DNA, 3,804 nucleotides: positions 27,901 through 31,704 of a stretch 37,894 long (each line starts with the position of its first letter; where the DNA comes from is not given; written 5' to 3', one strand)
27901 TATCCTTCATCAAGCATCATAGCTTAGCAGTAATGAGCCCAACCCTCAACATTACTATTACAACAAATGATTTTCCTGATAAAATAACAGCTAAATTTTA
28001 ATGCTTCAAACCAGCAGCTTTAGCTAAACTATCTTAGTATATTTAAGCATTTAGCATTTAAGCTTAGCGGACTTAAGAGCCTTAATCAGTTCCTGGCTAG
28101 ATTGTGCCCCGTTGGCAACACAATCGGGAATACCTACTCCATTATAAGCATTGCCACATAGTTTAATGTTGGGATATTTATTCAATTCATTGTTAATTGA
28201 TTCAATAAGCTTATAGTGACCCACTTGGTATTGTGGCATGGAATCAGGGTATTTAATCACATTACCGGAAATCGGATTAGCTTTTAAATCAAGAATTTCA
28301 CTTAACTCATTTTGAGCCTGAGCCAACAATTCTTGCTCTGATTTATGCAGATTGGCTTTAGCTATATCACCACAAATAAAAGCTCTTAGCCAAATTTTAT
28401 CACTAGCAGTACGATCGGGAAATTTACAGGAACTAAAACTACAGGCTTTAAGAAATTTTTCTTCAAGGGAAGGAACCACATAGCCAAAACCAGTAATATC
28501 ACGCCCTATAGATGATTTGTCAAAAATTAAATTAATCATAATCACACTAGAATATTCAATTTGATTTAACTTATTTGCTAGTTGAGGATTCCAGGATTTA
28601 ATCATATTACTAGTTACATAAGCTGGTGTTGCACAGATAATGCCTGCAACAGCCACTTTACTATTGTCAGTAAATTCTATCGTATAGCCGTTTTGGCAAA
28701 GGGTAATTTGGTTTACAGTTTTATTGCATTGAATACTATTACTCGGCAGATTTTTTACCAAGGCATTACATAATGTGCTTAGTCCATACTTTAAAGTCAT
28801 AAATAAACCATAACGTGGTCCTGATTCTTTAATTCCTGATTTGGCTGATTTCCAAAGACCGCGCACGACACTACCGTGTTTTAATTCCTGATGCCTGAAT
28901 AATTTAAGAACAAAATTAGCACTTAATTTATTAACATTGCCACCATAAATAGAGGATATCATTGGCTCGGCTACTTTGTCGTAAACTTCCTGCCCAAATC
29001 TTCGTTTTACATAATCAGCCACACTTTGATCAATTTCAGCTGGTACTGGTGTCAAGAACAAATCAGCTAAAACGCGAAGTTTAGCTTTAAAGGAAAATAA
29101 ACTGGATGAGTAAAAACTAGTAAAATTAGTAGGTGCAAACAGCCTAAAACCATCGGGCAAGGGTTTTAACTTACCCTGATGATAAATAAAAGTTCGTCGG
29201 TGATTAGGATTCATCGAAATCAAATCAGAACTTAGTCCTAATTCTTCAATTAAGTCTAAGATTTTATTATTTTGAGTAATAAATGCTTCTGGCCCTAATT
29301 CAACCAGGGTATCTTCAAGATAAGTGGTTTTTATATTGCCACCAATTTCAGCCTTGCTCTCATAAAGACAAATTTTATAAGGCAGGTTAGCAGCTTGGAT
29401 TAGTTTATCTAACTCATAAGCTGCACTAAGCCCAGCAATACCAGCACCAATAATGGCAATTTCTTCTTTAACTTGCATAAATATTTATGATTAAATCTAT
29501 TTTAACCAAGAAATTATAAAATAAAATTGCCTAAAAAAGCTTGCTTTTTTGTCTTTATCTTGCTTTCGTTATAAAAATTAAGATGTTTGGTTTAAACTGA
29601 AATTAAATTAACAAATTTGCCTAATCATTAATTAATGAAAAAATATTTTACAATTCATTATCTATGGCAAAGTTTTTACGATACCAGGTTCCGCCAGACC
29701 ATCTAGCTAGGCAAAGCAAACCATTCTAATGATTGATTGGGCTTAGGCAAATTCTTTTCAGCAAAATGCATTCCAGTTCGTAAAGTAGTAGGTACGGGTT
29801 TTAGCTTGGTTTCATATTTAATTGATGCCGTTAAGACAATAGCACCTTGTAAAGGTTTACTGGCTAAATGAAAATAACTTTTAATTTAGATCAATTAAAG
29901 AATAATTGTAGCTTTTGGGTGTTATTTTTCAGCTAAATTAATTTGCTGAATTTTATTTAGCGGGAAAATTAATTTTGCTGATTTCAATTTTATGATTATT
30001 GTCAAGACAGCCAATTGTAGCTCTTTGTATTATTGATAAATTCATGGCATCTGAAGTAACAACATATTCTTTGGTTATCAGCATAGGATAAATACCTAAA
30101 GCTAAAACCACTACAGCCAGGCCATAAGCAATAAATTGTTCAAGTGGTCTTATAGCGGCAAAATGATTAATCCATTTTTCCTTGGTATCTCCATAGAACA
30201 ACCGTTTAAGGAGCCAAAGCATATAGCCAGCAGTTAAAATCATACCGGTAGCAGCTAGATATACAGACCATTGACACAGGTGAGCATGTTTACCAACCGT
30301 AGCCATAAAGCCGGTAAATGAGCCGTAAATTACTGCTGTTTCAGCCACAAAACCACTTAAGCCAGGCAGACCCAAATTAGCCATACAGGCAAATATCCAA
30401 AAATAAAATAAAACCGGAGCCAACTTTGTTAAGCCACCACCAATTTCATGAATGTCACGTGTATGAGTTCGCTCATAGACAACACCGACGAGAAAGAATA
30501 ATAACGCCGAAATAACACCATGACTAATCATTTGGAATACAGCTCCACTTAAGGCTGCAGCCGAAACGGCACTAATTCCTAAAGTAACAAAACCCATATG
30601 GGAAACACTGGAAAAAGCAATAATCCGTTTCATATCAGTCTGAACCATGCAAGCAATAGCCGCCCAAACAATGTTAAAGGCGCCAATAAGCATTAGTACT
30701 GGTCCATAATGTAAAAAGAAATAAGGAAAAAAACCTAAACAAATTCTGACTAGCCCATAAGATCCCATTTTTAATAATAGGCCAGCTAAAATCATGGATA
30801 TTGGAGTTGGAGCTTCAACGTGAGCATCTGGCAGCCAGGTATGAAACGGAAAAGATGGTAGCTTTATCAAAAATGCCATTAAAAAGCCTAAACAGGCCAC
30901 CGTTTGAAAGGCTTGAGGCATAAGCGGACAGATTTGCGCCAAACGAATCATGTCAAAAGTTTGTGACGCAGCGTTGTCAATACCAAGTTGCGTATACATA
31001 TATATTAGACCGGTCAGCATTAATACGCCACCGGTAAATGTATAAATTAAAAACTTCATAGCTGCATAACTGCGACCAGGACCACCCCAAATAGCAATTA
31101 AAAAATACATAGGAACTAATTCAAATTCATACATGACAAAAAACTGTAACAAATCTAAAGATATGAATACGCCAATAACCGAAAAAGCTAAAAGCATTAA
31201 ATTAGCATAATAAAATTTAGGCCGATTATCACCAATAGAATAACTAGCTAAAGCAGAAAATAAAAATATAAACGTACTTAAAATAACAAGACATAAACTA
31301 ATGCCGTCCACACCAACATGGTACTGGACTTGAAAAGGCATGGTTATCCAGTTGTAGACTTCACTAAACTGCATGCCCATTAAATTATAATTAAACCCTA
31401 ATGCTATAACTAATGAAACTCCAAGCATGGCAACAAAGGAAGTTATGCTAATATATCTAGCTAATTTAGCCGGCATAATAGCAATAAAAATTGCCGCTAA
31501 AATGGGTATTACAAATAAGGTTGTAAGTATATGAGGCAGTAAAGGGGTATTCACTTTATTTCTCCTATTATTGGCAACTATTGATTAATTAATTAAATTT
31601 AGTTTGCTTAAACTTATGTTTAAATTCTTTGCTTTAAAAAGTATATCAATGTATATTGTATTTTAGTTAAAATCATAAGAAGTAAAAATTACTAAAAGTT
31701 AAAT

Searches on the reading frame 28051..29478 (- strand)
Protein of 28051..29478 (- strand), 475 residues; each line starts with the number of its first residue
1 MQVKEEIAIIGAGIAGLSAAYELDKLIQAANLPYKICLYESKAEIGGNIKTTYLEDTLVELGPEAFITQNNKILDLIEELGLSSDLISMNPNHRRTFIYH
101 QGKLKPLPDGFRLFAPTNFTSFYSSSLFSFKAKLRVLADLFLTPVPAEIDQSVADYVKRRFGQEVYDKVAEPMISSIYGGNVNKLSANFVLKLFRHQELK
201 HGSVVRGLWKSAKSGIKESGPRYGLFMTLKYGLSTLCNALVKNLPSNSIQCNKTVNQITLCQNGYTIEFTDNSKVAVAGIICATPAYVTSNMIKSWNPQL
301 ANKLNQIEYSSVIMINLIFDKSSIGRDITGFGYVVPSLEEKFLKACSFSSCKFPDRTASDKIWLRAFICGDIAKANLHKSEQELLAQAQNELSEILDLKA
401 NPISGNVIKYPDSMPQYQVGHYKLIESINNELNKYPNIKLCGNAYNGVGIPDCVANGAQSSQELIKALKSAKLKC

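Call 47: search_protein_families(library=pfam, proteins=[window:28051-29478:-], max_evalue=0.001)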
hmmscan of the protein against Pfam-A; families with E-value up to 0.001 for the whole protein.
window:28051-29478:- (475 aa): 3 families
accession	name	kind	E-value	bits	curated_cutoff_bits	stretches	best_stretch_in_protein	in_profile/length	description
PF01593.30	Amino_oxidase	-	8.1e-51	174.1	19.8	1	14-465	1-443/443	Flavin containing amine oxidoreductase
PF13450.12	NAD_binding_8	-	4.9e-12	46.4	21.9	1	9-80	1-68/68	NAD(P)-binding Rossmann-like domain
PF01266.30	DAO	-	7e-06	26.2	27.9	1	7-47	2-37/353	FAD dependent oxidoreductase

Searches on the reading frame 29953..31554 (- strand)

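Call 47: search_protein_families(library=pfam, proteins=[window:29953-31554:-], max_evalue=0.001)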
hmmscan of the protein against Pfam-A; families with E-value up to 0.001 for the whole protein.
window:29953-31554:- (533 aa): 1 family
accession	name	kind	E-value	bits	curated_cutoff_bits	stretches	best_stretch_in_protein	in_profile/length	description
PF00361.26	Proton_antipo_M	-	1.5e-68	231.6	21.5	1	132-414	1-277/294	NADH:quinone oxidoreductase/Mrp antiporter, TM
